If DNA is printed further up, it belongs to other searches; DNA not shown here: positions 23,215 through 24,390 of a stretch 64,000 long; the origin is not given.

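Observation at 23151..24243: XRE-family regulator with six C-terminal roughly 27-aa protein repeats, preceded by three 33-bp DNA direct repeats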

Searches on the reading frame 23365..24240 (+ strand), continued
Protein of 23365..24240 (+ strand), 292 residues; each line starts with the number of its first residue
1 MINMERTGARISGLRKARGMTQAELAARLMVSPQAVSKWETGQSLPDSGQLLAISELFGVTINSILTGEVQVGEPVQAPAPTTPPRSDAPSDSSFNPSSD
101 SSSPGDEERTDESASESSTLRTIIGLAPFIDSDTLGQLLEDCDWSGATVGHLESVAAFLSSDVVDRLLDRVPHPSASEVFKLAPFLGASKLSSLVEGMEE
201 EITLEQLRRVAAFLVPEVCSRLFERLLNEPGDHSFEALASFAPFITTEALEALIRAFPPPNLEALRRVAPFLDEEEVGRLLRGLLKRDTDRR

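Call 35: search_solved_structures(query=A1, max_evalue=1)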
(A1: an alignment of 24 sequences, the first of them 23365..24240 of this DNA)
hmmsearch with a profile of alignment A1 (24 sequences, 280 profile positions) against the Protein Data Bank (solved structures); distinct sequences matched with E-value up to 1: 70 (the best 60 are shown).
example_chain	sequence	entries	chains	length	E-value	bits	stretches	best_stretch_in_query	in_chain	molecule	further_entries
1adr_A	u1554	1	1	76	8.3e-12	48.6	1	2-73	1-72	P22 C2 REPRESSOR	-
2r1j_L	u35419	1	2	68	2.2e-11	47.2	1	2-68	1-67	Repressor protein C2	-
3jxb_C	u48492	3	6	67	1.2e-10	44.8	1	3-68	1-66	Repressor protein C2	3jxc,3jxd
8tac_A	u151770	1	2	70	3.8e-10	43.1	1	4-60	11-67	DBP48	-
9k3w_A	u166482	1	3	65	5.2e-09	39.4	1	10-68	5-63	Transcriptional regulator, PbsX family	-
7t8i_A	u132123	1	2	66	2.3e-08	37.3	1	7-66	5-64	Phage element (ICEBs1)transcriptional regulator (Xre family)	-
1sq8_A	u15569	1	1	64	2.3e-08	37.3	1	7-68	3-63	dh434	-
9sf2_A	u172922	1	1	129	2.4e-07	33.9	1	6-69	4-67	Transcriptional regulator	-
2p5t_A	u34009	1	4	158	4.3e-07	33.1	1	7-71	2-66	Putative transcriptional regulator PezA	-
3op9_A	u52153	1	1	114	6.5e-07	32.5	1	11-67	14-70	Pli0006 protein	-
1per_L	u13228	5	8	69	2.1e-06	30.9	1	9-71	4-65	PROTEIN (434 REPRESSOR) | 434 REPRESSOR | REPRESSOR PROTEIN CI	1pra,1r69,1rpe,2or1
1r63_A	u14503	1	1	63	6.7e-06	29.2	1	9-68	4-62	REPRESSOR PROTEIN FROM BACTERIOPHAGE 434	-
1b0n_A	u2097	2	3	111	8e-06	29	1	7-83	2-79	PROTEIN (SINR PROTEIN) | HTH-TYPE TRANSCRIPTIONAL REGULATOR SINR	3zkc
3qq6_A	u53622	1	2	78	9.5e-06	28.7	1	5-71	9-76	HTH-type transcriptional regulator sinR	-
5tn0_A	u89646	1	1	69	1.7e-05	27.9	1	7-71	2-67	HTH-type transcriptional regulator SinR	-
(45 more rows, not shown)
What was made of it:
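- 23365..23574 (+): N-terminal Cro/C1-type helix-turn-helix domain (residues 1-70), with recognition-helix motif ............. A profile search of PDB sequences has P22 C2 as best hit, E 8e-12 (call 35).
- The HTH resembles phage repressors (call 35).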

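Call 36: predict_structure(alignment_id=A1)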
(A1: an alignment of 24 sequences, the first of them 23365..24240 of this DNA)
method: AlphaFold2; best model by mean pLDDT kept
length: 292 residues; sequences in the alignment: 24
mean_pLDDT: 87.6   pTM: 0.57
mean pLDDT of the five models: 87.6, 87.1, 86.4, 86.1, 85.7
residues with pLDDT >= 90: 233; 70-90: 12; 50-70: 9; < 50: 38
segments of 3 or more residues with pLDDT < 50: 72-100, 105-111
pLDDT, mean of each block of 10 residues (from residue 1): 94 97 97 98 97 96 90 45 43 44 46 64 95 97 93 97 97 94 97 96 95 97 96 94 98 97 97 97 96 87
secondary structure, 60 per line:
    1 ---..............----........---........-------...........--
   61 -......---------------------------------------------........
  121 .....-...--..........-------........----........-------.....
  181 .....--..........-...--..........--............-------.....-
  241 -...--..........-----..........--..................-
elements in order: H4-17 H22-29 H33-40 H48-58 H62-67 H113-125 H132-141 H149-156 H161-168 H176-185 H188-197 H204-213 H216-227 H235-239 H247-256 H262-271 H274-291

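Call 39: fold_search(model_id=the predicted structure, library=pdb)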
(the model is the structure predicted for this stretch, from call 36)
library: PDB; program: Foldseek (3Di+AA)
matches with E <= 10: 1115; with E <= 0.001: 5
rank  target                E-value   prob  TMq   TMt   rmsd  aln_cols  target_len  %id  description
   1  3u3w_A                3.2e-04  1.00  0.21  0.22  17.8       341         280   13  Crystal Structure of Bacillus thuringiensis PlcR in complex with the peptide PapR7 and DNA (released 2013-01-09)
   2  5juf                  4.7e-04  1.00  0.21  0.21  19.8       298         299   14  Crystal structure of the apo form of ComR from S. thermophilus. (released 2016-10-26)
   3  6hu8                  6.1e-04  1.00  0.21  0.20  17.7       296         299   12  Apo form of the competence regulator ComR from Streptococcus vestibularis (released 2019-10-23)
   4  5fd4_A                6.7e-04  1.00  0.22  0.20  19.9       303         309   11  Crystal Structure of ComR from Streptococcus suis (released 2016-11-02)
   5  6qer_D                1.0e-03  1.00  0.21  0.21  19.2       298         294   13  Apo Form Of ComR From S. Thermophilus in space group C2 (released 2019-02-20)
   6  6qer_C                1.1e-03  1.00  0.22  0.21  19.5       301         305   12  Apo Form Of ComR From S. Thermophilus in space group C2 (released 2019-02-20)
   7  4yv9_B                1.2e-03  1.00  0.22  0.23  15.0       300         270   14  X-ray crystal structure of Streptococcus dysgalactiae SHP pheromone receptor Rgg2 (released 2015-04-08)
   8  4yv9_D                1.2e-03  1.00  0.21  0.23  16.3       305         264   15  X-ray crystal structure of Streptococcus dysgalactiae SHP pheromone receptor Rgg2 (released 2015-04-08)
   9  4yv6_D                1.3e-03  1.00  0.21  0.23  14.7       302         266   14  X-ray crystal structure of Streptococcus dysgalactiae SHP pheromone receptor Rgg2 (released 2015-04-08)
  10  5w4n_B                1.4e-03  1.00  0.26  0.27  15.9       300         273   14  Crystal structure of Streptococcus dysgalactiae SHP pheromone receptor Rgg2(C45S) (released 2017-10-25)
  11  5w4n_A                1.8e-03  1.00  0.21  0.23  14.8       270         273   16  Crystal structure of Streptococcus dysgalactiae SHP pheromone receptor Rgg2(C45S) (released 2017-10-25)
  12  5jub_A                1.8e-03  1.00  0.21  0.20  17.4       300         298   13  Crystal structure of ComR from S.thermophilus in complex with DNA and its signalling peptide ComS. (released 2016-10-26)
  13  2axu_B                2.1e-03  1.00  0.27  0.26  15.1       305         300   11  Structure of PrgX (released 2005-12-06)
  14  5w4m_B                2.1e-03  1.00  0.22  0.23  15.8       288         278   13  Crystal structure of Streptococcus dysgalactiae SHP pheromone receptor Rgg2(C45S) (released 2017-10-25)
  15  2axu_F                2.2e-03  1.00  0.25  0.25  14.5       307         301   12  Structure of PrgX (released 2005-12-06)
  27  3jxb_C                5.6e-03  1.00  0.21  0.88   1.0        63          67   33  Crystal structure of the P22 c2 repressor protein in complex with synthetic operator 9C (released 2010-01-19)
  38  3jxb_D                9.2e-03  1.00  0.21  0.91   1.0        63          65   33  Crystal structure of the P22 c2 repressor protein in complex with synthetic operator 9C (released 2010-01-19)
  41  2r1j_L                1.0e-02  1.00  0.21  0.90   1.0        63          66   33  Crystal Structure of the P22 c2 Repressor protein in complex with the synthetic operator 9T (released 2008-04-29)
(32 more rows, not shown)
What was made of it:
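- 23365..23574 (+): Foldseek matches the P22 C2 repressor at rmsd 1.0 A and TM 0.88-0.91 (call 39).
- On XRE / Cro-C1 HTH_3 (PF01381) transcription factors: Helices at residues 4-17, 22-29, 33-40, 48-58 and 62-67, with pLDDT 94-98 (call 36). rmsd 1.0 A and TM 0.88-0.91 to P22 C2 (call 39).
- On RRNPP peptide-sensing regulators: TM to PlcR, ComR, Rgg and PrgX is 0.20-0.27 (call 39).
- Closest known: Phage-type Cro/C1 repressors. Same: The five-helix HTH_3 fold is shared (rmsd 1.0 A to P22 C2, call 39).
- Closest known: RRNPP regulators. Same: They are the best full-length Foldseek hits (call 39).
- The full-length model's top Foldseek hits are PlcR, ComR, Rgg2 and PrgX (E 3e-4 to 1e-2, call 39).
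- Tried and rejected: The full-length Foldseek hits to RRNPP proteins have TM of about 0.2, so I rejected them as evidence of membership (call 39).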

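Call 43: find_related_loci(query=A1, collection=genome_contigs, flank=2500)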
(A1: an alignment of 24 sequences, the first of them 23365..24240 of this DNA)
Query A1 (292 aa) in genome_contigs; peptide patterns used: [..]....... (x = any residue, [..] = any of these).
600 stretches matched a pattern (row limit reached: there are more); 595 encode a relative of the query (tblastn E <= 1e-3); the best 80 are kept; 80 distinct loci.
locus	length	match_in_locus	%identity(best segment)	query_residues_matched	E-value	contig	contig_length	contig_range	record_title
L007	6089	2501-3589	32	1-280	2e-34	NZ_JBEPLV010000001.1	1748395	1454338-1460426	Paenibacillus favisporus strain DSM 17253 Ga0480242_01, whole genome shotgun sequence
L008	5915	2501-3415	29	1-287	5e-33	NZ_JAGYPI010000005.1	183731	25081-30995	Bacillus sp. FJAT-49736 Scaffold5, whole genome shotgun sequence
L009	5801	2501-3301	30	1-287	7e-33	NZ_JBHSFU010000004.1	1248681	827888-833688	Virgibacillus kekensis strain CGMCC 1.6298 platanus_K_17_124_4, whole genome shotgun sequence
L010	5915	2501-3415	32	1-287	1e-32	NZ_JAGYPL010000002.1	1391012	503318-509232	Bacillus sp. FJAT-49711 Scaffold2, whole genome shotgun sequence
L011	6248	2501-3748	32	1-287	2e-32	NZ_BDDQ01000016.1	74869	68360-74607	Caenibacillus caldisaponilyticus strain B157, whole genome shotgun sequence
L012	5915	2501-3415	30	1-287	5e-31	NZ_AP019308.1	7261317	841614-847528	Paenibacillus baekrokdamisoli strain KCTC 33723 chromosome, complete genome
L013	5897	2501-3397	31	1-281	6e-31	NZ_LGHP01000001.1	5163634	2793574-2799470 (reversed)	Bacillus sp. FJAT-28004 scaffold_0, whole genome shotgun sequence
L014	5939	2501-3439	31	1-284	5e-31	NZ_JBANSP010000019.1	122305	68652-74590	Paenibacillus sp. YIM B09110 Scaffold19, whole genome shotgun sequence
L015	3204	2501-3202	31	1-253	1e-30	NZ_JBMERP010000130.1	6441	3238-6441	Virgibacillus sp. DJP39 130, whole genome shotgun sequence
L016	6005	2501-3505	31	1-287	3e-30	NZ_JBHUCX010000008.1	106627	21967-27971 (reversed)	Alicyclobacillus fodiniaquatilis strain CGMCC 1.15049 velvet_auto_105_8, whole genome shotgun sequence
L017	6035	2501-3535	29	1-281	6e-30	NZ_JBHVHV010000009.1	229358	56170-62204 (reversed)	Sutcliffiella sp. NPDC057660 NPDC057660_T25_A8.ctg-0009, whole genome shotgun sequence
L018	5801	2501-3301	32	1-281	2e-29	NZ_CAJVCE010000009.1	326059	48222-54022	Paenibacillus allorhizosphaerae strain CIP 111802, whole genome shotgun sequence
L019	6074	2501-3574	31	1-281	3e-31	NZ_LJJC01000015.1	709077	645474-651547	Heyndrickxia shackletonii strain LMG 18435 super49, whole genome shotgun sequence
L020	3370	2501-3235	33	1-257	5e-29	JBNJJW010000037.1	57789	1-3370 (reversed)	MAG: Bacillota bacterium isolate BLK80-1 37, whole genome shotgun sequence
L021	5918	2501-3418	31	1-286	3e-28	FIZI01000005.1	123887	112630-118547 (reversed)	uncultured Clostridia bacterium genome assembly, contig: 108, whole genome shotgun sequence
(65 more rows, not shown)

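Call 54: find_encoding_contigs(protein=P0001, flank=3000, max_places=6)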
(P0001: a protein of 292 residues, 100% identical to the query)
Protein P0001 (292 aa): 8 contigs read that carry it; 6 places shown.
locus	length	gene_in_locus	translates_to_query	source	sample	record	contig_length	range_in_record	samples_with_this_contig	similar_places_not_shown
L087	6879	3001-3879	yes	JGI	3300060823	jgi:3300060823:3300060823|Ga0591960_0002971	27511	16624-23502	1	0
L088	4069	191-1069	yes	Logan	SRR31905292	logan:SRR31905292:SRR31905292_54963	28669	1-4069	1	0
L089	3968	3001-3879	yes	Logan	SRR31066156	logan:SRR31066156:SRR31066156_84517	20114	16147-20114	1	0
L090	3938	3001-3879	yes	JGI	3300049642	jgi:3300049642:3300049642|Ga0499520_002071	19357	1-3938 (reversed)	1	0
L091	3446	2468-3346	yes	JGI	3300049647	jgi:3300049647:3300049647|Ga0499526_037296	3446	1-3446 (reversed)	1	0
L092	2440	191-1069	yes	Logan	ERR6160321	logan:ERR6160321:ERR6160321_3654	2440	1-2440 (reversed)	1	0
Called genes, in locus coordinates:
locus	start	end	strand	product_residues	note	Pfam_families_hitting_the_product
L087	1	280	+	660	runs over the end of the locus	PF00330:Aconitase, PF00694:Aconitase_C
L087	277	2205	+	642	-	PF00330:Aconitase, PF00694:Aconitase_C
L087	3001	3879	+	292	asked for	PF12844:HTH_19, PF13560:HTH_31, PF01381:HTH_3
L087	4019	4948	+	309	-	PF01978:TrmB (weak), PF12802:MarR_2 (weak), PF09339:HTH_IclR (weak)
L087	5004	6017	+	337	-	PF26233:NicX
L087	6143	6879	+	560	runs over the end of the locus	PF00171:Aldedh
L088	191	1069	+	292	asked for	PF12844:HTH_19, PF13560:HTH_31, PF01381:HTH_3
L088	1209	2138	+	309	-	PF01978:TrmB (weak), PF12802:MarR_2 (weak), PF09339:HTH_IclR (weak)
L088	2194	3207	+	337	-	PF26233:NicX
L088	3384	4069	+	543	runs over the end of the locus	PF00171:Aldedh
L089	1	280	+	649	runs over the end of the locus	PF00330:Aconitase, PF00694:Aconitase_C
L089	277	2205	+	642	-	PF00330:Aconitase, PF00694:Aconitase_C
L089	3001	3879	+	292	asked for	PF12844:HTH_19, PF13560:HTH_31, PF01381:HTH_3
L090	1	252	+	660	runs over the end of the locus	PF00330:Aconitase, PF00694:Aconitase_C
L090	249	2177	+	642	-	PF00330:Aconitase, PF00694:Aconitase_C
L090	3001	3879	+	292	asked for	PF12844:HTH_19, PF13560:HTH_31, PF01381:HTH_3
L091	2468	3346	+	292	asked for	PF12844:HTH_19, PF13560:HTH_31, PF01381:HTH_3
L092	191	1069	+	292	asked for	PF12844:HTH_19, PF13560:HTH_31, PF01381:HTH_3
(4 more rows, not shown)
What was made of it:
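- On Prophage immunity repressor / toxin-antitoxin antitoxin: The flanking genes are metabolic (call 54).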

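Call 62: search_protein_families(library=padloc, proteins=[window:23365-24240:+], max_evalue=0.001)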
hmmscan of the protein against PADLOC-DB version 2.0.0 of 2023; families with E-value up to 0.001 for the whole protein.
window:23365-24240:+ (292 aa): 14 families
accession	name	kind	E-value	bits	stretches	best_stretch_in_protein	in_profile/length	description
PDLC03951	RmrA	-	6e-11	39.9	1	8-67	10-69/400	-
PDLC03954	RmrA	-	5.2e-09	33.5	1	7-68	11-72/380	-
PDLC03952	RmrA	-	2e-08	31.5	1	9-59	25-75/395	-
PDLC02926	HTH_VI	-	5.1e-08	31.1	1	11-67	6-62/92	-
PDLC03949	RmrA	-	5.6e-07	26.7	1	9-63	5-59/363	-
PDLC03947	RmrA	-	5.9e-07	26.6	1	8-59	13-64/383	-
PDLC03945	RmrA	-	8.5e-07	26.4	1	8-63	4-59/394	-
PDLC03955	RmrA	-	9.6e-07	26.3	1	10-70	24-84/371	-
PDLC03956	RmrA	-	1.6e-06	25.5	1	8-69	10-72/399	-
PDLC03944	RmrA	-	3.8e-06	24.2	1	3-57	3-57/384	-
PDLC04775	PDC-M69A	-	2.8e-05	22.6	1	4-69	5-70/113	-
PDLC04142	capH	-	7.4e-05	21.8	1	4-67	4-67/103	capH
PDLC03948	RmrA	-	9.9e-05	19.4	1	9-56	11-58/397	-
PDLC04760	PDC-M64C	-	0.00019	19.8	1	9-44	29-64/93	-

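Call 80: search_protein_families(library=ncbifam, proteins=[L003:2069-3634:+, L006:759-2624:+, L001:7100-7774:+], max_evalue=0.00001)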
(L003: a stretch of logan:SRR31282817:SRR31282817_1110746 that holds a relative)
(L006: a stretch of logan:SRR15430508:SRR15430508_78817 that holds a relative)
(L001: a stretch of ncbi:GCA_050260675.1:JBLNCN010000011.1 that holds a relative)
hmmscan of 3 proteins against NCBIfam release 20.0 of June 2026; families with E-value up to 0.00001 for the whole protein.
L003:2069-3634:+ (522 aa): 0 families

L006:759-2624:+ (622 aa): 182 families (the best 25 are shown)
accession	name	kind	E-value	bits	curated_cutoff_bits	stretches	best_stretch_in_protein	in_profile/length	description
TIGR02204.1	MsbA_rel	hypoth_equivalog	3.4e-72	243.9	780.4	1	161-601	143-575/576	ABC transporter, permease/ATP-binding protein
TIGR02203.1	MsbA_lipidA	equivalog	1.2e-71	242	602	1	150-602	129-570/572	lipid A export permease/ATP-binding protein MsbA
TIGR01846.1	type_I_sec_HlyB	subfamily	3.4e-68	230.6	725.55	1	333-603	435-694/694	type I secretion system permease/ATPase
TIGR03375.1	type_I_sec_LssB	subfamily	2.1e-64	218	693.1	1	327-588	440-689/696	type I secretion system permease/ATPase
NF045513.1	HepA_fam_ABC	equivalog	1.5e-61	208.6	725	1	169-601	187-609/610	heterocyst formation ABC transporter subunit HepA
TIGR00958.1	3a01208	subfamily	1.4e-60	205.4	874.6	1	347-597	469-710/711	antigen peptide transporter 2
NF010178.0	PRK13657.1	equivalog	6.2e-59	199.9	733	1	352-601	330-570/588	glucan ABC transporter ATP-binding protein/ permease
TIGR02857.1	CydD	equivalog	4.9e-58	197.4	435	1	323-573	293-529/529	thiol reductant ABC exporter subunit CydD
TIGR02868.1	CydC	equivalog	2.2e-57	194.9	329.05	1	164-560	141-529/530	thiol reductant ABC exporter subunit CydC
TIGR03796.1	NHLM_micro_ABC1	equivalog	6.2e-57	193.3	853.3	1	352-597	473-708/710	NHLP family bacteriocin export ABC transporter peptidase/permease/ATPase subunit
TIGR03797.1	NHLM_micro_ABC2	equivalog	5.7e-56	190.3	709.4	1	138-601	238-685/686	NHLP bacteriocin export ABC transporter permease/ATPase subunit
NF008381.0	PRK11176.1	equivalog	9.2e-56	189.4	867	1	333-602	322-580/582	lipid A ABC transporter ATP-binding protein/permease MsbA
TIGR01842.1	type_I_sec_PrtD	subfamily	2.2e-54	184.9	510.15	1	75-589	45-542/544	type I secretion system permease/ATPase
NF052233.1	CphA_assoc_ABC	equivalog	2.4e-54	184.9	880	1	354-609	506-751/766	cyanophycin metabolism-associated ABC transporter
NF008364.0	PRK11160.1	equivalog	1.4e-51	175.8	630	1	166-597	150-571/575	heme ABC transporter ATP-binding protein/permease CydC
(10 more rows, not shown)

L001:7100-7774:+ (225 aa): 0 families
